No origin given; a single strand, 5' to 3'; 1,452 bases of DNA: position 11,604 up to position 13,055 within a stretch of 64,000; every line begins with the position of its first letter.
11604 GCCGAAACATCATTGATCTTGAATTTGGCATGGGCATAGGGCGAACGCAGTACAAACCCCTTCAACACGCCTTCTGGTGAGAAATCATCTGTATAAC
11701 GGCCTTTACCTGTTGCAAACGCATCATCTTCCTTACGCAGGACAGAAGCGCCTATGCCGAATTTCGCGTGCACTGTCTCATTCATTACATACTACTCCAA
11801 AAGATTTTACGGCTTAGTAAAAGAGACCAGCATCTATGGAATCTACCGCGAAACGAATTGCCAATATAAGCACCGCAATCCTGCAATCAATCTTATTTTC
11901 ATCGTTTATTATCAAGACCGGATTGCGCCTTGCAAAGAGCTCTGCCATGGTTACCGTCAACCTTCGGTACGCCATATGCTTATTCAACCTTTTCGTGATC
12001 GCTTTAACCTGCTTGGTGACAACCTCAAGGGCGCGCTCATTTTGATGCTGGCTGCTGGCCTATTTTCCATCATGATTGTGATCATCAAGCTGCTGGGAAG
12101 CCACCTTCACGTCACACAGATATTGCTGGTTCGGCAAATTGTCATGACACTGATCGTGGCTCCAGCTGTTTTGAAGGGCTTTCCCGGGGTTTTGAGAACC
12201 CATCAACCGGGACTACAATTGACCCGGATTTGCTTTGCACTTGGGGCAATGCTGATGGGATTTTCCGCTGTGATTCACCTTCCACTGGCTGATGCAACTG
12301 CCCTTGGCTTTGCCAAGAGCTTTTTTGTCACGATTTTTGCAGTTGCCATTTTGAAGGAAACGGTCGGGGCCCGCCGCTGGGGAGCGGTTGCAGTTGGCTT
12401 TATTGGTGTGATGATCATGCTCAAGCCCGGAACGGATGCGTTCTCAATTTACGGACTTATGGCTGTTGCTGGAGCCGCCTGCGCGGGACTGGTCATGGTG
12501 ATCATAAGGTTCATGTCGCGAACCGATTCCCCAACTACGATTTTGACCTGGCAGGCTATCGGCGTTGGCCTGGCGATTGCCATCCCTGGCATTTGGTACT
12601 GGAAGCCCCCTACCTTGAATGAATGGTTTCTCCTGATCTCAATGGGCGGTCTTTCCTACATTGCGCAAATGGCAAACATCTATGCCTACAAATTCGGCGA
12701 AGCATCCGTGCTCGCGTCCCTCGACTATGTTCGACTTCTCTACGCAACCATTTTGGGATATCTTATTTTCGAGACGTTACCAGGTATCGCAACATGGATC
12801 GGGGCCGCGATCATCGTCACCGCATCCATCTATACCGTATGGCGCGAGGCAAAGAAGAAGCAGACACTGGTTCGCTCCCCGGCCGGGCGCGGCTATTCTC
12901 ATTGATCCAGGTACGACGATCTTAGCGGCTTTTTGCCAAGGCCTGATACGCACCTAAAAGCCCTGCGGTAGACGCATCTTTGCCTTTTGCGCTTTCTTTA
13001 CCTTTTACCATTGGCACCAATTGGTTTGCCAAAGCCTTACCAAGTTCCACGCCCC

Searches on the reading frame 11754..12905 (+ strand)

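Call 81: search_protein_families(library=pfam, proteins=[window:11754-12905:+], max_evalue=0.001)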
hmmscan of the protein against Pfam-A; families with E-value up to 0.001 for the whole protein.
window:11754-12905:+ (383 aa): 1 family
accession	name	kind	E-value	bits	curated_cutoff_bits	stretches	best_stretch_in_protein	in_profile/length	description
PF00892.27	EamA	-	1.3e-18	68.1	28.2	2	235-361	5-133/135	EamA-like transporter family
